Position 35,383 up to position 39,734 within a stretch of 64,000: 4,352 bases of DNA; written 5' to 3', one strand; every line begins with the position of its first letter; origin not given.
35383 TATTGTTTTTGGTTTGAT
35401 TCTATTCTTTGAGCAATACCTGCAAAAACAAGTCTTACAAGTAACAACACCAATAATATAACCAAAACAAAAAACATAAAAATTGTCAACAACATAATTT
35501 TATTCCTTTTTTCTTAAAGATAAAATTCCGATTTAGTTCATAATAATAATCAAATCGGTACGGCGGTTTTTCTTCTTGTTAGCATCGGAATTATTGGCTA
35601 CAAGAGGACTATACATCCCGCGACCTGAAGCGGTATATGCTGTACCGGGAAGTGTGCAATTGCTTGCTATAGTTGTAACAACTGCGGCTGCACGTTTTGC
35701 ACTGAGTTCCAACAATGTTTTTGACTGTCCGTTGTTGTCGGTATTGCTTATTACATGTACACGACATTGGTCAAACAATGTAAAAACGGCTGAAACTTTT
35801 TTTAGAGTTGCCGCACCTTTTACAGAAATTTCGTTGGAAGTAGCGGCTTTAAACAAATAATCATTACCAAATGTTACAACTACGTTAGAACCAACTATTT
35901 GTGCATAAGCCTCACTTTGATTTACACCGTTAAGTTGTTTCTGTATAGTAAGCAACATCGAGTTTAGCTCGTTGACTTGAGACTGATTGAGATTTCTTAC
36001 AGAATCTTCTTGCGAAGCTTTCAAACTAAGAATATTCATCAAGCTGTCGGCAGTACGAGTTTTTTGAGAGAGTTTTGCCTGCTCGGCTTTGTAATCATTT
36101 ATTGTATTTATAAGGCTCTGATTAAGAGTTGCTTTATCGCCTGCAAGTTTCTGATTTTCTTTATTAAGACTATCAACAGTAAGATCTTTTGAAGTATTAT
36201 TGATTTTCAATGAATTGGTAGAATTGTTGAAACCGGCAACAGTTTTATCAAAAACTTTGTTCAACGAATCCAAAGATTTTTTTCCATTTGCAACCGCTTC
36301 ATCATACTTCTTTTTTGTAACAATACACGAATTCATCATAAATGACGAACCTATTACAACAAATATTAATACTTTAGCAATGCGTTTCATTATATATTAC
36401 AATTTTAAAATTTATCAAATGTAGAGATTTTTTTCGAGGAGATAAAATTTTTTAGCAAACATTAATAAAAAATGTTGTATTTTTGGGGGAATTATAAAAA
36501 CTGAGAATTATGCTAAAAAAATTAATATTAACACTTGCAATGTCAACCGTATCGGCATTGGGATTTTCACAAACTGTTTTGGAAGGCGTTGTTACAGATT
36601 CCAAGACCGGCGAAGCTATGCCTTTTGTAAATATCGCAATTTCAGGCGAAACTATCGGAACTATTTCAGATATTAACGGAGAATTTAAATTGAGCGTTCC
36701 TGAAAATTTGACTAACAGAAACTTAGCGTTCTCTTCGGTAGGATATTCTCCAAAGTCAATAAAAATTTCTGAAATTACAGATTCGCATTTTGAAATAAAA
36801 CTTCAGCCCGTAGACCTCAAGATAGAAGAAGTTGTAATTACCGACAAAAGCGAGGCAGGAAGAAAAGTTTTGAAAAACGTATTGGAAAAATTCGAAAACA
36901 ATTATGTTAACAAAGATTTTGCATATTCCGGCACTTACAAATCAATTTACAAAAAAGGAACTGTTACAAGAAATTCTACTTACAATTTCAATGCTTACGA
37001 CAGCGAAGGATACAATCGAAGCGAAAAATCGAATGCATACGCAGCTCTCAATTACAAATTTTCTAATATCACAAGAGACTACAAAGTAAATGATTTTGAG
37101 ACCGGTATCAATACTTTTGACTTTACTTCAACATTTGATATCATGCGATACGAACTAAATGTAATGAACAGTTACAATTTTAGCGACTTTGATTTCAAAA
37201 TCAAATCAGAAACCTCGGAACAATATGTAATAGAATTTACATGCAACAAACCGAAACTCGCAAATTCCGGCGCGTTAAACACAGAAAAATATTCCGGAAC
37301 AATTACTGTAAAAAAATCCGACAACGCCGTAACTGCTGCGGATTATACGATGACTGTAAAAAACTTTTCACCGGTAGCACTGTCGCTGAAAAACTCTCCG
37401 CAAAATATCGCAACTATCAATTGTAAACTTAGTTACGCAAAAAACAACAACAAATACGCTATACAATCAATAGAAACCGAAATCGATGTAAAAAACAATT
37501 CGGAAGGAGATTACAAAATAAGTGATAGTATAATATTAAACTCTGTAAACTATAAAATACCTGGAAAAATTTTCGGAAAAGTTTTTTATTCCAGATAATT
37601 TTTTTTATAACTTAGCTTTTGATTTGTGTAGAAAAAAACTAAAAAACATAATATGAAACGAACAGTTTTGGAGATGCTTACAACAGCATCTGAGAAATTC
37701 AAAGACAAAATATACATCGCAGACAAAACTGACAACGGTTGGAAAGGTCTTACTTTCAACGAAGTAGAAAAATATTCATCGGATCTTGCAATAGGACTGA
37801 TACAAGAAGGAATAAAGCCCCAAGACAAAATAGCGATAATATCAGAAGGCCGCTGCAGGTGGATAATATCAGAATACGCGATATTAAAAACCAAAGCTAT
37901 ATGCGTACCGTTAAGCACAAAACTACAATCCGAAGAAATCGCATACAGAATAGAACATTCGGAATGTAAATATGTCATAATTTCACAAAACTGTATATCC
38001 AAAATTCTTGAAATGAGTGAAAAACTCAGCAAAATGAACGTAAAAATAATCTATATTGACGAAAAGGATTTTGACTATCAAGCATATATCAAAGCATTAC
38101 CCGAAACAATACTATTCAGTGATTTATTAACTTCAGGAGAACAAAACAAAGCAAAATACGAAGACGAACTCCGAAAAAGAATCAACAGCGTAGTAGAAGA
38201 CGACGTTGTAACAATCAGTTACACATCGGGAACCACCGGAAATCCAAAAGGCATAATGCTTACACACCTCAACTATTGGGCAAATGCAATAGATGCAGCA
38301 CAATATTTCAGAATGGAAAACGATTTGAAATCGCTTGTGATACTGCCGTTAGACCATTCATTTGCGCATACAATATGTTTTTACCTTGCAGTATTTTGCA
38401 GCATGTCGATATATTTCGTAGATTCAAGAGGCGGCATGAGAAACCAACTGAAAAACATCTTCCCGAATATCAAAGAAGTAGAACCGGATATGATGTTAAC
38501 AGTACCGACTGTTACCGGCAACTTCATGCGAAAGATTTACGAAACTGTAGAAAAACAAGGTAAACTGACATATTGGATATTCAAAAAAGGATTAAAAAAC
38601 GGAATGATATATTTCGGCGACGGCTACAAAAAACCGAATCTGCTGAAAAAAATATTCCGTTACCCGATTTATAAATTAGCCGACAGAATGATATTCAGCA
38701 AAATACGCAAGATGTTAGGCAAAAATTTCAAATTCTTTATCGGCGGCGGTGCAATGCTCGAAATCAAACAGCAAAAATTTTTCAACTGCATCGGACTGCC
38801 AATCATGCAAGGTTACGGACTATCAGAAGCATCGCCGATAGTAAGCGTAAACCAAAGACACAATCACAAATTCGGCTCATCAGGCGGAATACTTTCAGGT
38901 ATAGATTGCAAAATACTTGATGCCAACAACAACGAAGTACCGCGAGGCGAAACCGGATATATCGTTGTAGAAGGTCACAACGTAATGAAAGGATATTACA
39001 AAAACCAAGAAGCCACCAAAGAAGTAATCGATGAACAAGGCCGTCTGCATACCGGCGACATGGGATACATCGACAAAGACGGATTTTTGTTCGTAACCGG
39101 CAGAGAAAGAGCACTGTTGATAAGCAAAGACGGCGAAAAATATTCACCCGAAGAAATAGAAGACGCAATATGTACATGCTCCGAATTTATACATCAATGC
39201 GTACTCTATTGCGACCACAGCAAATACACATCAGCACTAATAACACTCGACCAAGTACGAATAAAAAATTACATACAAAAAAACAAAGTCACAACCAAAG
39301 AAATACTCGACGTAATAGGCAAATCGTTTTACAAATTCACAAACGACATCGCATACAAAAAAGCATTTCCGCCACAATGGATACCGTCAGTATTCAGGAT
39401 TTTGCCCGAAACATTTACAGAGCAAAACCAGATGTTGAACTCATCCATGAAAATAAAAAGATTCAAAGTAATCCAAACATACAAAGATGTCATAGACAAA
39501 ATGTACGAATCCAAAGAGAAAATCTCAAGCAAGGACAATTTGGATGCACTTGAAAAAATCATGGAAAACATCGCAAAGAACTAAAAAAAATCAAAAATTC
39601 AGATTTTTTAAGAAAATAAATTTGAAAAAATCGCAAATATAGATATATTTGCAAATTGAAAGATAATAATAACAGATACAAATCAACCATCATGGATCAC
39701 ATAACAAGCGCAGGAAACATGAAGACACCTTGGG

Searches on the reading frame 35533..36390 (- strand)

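Call 73: search_protein_families(library=pfam, proteins=[window:35533-36390:-], max_evalue=0.00001)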
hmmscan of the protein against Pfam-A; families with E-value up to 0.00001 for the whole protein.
window:35533-36390:- (285 aa): 1 family
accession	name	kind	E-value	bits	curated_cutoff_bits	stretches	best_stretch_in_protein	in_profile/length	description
PF00691.25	OmpA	-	8.1e-08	33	27.2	1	185-276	6-98/98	OmpA family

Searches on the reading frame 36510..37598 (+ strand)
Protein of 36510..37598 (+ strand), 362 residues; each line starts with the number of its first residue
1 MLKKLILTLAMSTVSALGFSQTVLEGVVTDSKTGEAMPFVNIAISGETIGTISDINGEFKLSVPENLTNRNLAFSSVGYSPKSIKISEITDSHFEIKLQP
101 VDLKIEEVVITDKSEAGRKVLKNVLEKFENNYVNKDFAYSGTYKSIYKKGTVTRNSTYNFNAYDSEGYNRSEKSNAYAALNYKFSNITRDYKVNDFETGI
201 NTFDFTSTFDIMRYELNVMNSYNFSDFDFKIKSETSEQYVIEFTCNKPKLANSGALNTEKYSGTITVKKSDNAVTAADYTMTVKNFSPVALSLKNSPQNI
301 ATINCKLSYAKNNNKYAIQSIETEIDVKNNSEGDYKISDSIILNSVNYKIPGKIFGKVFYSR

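Call 73: search_protein_families(library=pfam, proteins=[window:36510-37598:+], max_evalue=0.00001)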
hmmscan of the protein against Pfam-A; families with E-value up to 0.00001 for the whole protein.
window:36510-37598:+ (362 aa): 2 families
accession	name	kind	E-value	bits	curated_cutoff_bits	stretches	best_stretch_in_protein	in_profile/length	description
PF13715.12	CarbopepD_reg_2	-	1.9e-16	60.3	32.2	1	25-110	2-88/88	CarboxypepD_reg-like domain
PF13620.12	CarboxypepD_reg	-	3.6e-08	34.1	32.3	1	24-89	2-72/82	Carboxypeptidase regulatory-like domain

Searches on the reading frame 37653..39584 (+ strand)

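Call 74: search_protein_families(library=pfam, proteins=[window:37653-39584:+], max_evalue=0.00001)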
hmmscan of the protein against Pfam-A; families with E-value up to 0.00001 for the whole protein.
window:37653-39584:+ (643 aa): 2 families
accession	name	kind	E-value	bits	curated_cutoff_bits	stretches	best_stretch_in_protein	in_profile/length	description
PF00501.34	AMP-binding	-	2.1e-73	247.8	29.9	1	11-449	3-384/384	AMP-binding enzyme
PF23562.2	AMP-binding_C_3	-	2.5e-06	28.3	20.8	0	490-621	5-123/124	AMP-binding enzyme C-terminal domain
